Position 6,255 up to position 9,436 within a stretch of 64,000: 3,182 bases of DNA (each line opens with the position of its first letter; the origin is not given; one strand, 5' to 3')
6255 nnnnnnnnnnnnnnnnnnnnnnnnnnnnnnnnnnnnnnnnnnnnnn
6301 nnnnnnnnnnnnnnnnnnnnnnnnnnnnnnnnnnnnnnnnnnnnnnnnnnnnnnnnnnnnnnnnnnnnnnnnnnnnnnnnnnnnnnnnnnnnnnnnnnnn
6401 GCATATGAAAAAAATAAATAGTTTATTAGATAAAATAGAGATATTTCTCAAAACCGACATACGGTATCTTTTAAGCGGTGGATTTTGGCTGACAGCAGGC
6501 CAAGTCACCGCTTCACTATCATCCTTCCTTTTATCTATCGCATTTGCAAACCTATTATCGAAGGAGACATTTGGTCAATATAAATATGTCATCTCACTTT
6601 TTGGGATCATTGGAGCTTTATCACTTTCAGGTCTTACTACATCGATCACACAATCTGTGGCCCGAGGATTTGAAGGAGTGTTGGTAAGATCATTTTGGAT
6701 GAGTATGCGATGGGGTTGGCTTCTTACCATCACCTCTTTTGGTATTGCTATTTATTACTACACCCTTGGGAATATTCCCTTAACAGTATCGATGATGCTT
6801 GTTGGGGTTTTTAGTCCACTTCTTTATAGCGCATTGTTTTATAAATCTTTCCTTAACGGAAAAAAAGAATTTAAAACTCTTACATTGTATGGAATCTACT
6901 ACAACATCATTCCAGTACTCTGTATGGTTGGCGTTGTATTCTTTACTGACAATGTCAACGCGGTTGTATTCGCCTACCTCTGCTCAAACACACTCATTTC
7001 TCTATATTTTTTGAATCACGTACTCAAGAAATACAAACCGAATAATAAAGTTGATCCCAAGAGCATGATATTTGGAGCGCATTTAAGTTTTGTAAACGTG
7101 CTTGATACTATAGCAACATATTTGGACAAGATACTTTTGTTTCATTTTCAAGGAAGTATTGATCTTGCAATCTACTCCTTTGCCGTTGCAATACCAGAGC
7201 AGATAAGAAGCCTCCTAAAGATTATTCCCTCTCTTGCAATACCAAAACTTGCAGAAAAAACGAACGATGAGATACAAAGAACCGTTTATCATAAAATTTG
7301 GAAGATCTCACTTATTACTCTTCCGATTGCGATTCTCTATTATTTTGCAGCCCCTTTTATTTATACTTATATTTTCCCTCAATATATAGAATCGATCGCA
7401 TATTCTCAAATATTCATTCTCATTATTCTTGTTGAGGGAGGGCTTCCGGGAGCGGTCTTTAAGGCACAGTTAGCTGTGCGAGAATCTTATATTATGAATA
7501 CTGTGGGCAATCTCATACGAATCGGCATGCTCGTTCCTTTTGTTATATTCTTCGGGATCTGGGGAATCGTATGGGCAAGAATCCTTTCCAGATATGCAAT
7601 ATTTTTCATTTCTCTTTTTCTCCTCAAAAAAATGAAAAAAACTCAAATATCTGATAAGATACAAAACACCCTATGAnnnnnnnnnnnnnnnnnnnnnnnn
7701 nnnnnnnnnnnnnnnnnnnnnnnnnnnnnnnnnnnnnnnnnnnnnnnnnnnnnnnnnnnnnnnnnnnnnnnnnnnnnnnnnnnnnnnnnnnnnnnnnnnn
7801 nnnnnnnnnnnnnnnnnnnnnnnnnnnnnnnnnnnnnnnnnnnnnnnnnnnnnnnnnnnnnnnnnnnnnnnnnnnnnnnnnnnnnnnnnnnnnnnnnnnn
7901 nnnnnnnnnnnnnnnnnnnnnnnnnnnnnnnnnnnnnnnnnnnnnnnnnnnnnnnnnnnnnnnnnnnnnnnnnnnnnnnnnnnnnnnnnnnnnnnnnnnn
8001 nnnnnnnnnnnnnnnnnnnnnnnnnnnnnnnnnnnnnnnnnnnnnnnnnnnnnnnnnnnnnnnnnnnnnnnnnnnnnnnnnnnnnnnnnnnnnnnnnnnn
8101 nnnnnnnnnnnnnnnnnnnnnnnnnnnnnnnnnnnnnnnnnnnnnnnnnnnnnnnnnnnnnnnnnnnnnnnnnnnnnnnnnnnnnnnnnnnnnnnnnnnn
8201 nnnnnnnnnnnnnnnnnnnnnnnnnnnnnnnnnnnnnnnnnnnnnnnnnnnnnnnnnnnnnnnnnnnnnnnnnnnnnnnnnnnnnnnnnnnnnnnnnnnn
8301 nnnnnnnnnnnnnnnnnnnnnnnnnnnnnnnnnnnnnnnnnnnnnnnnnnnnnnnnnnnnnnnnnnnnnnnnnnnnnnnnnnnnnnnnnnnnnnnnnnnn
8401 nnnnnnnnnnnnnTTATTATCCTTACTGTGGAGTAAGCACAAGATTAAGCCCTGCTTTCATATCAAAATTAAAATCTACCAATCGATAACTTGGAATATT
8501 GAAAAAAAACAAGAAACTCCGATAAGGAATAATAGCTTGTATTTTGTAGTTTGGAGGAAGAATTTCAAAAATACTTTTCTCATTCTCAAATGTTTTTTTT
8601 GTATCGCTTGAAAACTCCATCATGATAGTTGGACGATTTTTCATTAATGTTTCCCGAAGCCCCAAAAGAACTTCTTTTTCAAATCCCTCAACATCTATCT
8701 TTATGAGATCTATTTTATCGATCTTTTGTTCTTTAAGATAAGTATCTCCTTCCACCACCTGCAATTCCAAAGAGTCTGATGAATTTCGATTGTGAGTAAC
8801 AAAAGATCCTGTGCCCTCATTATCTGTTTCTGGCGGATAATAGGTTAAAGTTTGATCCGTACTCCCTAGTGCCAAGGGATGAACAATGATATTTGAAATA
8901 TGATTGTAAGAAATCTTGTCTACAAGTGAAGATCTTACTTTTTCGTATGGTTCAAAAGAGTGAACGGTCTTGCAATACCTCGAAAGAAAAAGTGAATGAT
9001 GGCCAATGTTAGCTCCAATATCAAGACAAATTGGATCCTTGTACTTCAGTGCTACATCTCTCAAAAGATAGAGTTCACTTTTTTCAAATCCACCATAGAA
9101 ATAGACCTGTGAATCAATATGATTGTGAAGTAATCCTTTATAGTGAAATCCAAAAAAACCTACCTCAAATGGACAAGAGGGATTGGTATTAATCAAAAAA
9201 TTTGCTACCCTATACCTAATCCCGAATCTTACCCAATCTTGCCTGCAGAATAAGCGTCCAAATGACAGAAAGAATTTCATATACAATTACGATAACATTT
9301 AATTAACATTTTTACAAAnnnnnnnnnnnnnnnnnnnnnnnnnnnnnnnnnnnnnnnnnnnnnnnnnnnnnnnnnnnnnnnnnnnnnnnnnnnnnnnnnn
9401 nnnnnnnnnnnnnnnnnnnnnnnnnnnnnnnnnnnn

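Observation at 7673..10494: LicC-like nucleotidyltransferase and TagF-like glycerophosphotransferase placed opposite the phosphonate operon; a second route to activate and transfer a phospho head group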

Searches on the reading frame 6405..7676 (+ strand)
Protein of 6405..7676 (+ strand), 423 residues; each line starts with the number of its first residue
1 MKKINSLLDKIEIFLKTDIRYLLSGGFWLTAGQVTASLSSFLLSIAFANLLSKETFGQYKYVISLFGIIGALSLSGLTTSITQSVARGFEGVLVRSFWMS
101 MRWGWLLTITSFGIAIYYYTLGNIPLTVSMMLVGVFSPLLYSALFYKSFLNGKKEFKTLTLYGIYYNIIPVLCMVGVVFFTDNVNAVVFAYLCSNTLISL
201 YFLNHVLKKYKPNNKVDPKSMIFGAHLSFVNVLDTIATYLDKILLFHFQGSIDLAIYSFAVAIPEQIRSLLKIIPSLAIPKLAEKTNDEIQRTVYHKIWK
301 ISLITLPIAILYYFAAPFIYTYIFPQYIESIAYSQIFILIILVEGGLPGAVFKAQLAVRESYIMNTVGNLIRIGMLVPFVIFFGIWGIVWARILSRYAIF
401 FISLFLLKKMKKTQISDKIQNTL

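Call 4: search_protein_families(library=pfam, proteins=[window:6405-7676:+], max_evalue=0.01)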
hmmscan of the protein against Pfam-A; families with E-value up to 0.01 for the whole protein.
window:6405-7676:+ (423 aa): 2 families
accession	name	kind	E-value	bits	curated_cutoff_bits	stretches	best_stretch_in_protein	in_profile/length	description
PF01943.22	Polysacc_synt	-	1.5e-20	74.2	28.2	1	23-279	2-267/274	Polysaccharide biosynthesis protein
PF13440.11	Polysacc_synt_3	-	4e-18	66.1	23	1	48-324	3-284/293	Polysaccharide biosynthesis protein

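Call 6: search_protein_families(library=ncbifam, proteins=[window:6405-7676:+], max_evalue=0.01)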
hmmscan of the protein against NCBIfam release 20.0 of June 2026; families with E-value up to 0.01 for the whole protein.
window:6405-7676:+ (423 aa): 3 families
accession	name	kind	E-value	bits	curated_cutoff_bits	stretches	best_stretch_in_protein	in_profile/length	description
NF007773.0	PRK10459.1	equivalog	2.2e-08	33.6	273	1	22-413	7-409/492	MOP flippase family protein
NF047674.1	TeichurnBiosyTuaB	equivalog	7.4e-07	28.6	580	1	24-341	10-335/469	teichuronic acid biosynthesis protein TuaB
TIGR02900.1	spore_V_B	equivalog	0.0021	16.9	372.3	1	23-87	2-66/488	stage V sporulation protein B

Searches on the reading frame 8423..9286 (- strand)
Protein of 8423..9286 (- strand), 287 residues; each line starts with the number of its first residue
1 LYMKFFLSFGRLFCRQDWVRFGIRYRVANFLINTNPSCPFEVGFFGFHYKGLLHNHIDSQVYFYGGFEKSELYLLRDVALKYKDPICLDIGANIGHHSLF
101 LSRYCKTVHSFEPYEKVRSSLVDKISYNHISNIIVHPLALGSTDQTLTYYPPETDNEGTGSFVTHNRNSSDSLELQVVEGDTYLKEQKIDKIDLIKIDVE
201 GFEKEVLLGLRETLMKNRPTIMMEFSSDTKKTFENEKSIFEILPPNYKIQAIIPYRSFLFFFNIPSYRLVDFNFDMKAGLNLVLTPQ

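Call 4: search_protein_families(library=pfam, proteins=[window:8423-9286:-], max_evalue=0.01)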
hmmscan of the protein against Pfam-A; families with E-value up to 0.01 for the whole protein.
window:8423-9286:- (287 aa): 1 family
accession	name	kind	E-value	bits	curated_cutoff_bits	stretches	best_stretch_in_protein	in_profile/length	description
PF05050.19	Methyltransf_21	-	7.8e-18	65.6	22.7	1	89-229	1-152/173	Methyltransferase FkbM domain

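Call 6: search_protein_families(library=ncbifam, proteins=[window:8423-9286:-], max_evalue=0.01)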
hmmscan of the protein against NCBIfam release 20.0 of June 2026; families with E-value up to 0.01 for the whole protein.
window:8423-9286:- (287 aa): 1 family
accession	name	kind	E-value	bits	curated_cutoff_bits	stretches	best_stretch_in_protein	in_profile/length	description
TIGR01444.1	fkbM_fam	subfamily_domain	1.5e-33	116.2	37.7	1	87-226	2-143/143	FkbM family methyltransferase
